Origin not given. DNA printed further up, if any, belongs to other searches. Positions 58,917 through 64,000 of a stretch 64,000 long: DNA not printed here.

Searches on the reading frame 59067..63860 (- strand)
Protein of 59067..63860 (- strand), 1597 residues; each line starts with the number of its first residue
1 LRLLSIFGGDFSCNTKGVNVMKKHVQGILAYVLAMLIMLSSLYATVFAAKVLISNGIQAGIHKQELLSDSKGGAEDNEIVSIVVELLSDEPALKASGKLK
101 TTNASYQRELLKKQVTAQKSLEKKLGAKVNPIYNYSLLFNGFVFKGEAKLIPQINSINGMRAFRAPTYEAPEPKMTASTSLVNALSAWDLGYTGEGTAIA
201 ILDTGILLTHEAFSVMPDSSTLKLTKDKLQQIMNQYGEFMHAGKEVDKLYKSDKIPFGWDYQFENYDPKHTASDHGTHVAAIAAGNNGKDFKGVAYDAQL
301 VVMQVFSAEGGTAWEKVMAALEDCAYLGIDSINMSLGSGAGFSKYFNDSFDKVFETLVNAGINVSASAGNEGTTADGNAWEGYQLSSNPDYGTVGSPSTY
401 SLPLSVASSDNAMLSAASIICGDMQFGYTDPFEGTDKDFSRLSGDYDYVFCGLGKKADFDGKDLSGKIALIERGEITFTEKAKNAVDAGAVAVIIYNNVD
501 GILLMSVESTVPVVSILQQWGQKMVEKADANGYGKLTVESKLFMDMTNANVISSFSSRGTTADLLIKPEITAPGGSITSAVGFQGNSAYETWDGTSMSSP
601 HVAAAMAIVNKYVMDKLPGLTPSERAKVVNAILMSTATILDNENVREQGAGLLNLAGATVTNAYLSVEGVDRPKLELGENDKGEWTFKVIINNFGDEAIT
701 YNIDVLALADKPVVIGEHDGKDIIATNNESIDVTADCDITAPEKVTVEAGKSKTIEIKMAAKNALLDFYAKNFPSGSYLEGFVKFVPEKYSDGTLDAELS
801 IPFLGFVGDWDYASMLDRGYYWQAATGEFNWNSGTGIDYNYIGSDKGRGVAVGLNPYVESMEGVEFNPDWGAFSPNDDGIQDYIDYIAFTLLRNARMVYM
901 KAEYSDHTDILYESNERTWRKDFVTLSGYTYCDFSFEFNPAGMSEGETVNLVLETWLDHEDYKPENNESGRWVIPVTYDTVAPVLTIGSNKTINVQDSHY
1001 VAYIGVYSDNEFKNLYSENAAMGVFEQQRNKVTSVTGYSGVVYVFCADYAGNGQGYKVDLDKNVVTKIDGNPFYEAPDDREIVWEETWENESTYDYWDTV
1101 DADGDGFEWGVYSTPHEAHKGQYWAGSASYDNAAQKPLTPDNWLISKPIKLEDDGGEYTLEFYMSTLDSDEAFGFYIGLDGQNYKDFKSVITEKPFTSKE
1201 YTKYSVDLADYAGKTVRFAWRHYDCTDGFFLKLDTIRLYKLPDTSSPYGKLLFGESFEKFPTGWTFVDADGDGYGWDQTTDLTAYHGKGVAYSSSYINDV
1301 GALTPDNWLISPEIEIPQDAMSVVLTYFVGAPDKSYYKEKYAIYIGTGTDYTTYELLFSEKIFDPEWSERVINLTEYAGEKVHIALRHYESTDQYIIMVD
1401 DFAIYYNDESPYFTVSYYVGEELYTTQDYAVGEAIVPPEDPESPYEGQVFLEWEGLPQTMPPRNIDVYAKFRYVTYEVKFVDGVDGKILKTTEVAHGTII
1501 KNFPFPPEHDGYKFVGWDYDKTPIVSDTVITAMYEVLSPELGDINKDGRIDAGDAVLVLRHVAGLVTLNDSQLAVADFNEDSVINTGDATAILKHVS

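Call 10: search_protein_families(library=pfam, proteins=[window:59067-63860:-], max_evalue=0.00001)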
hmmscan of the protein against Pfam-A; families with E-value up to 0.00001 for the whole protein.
window:59067-63860:- (1597 aa): 5 families
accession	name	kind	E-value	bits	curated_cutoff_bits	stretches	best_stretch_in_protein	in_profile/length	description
PF07675.18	Cleaved_Adhesin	-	3.6e-47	161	21.4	2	1255-1404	6-174/174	Cleaved Adhesin Domain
PF00082.27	Peptidase_S8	-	7.5e-43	147.3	21.8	1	194-651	1-288/288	Subtilase family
PF02225.27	PA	-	3.5e-16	59.5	23.9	1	455-522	14-93/95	PA domain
PF06280.18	fn3_5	-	1.5e-10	42.2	27.6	1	677-804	3-112/112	Fn3-like domain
PF00404.24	Dockerin_1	-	3e-08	34.2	22.9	1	1541-1595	1-55/57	Dockerin type I domain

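Call 47: find_encoding_contigs(protein=window:59070-63860:-, flank=10000, max_places=1)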
Protein window:59070-63860:- (1597 aa): no gene with exactly this product is on record in the collection.
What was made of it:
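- Tried and rejected: The look-up of the S8 peptidase, meant to see past the window's end, found no record (call 47).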
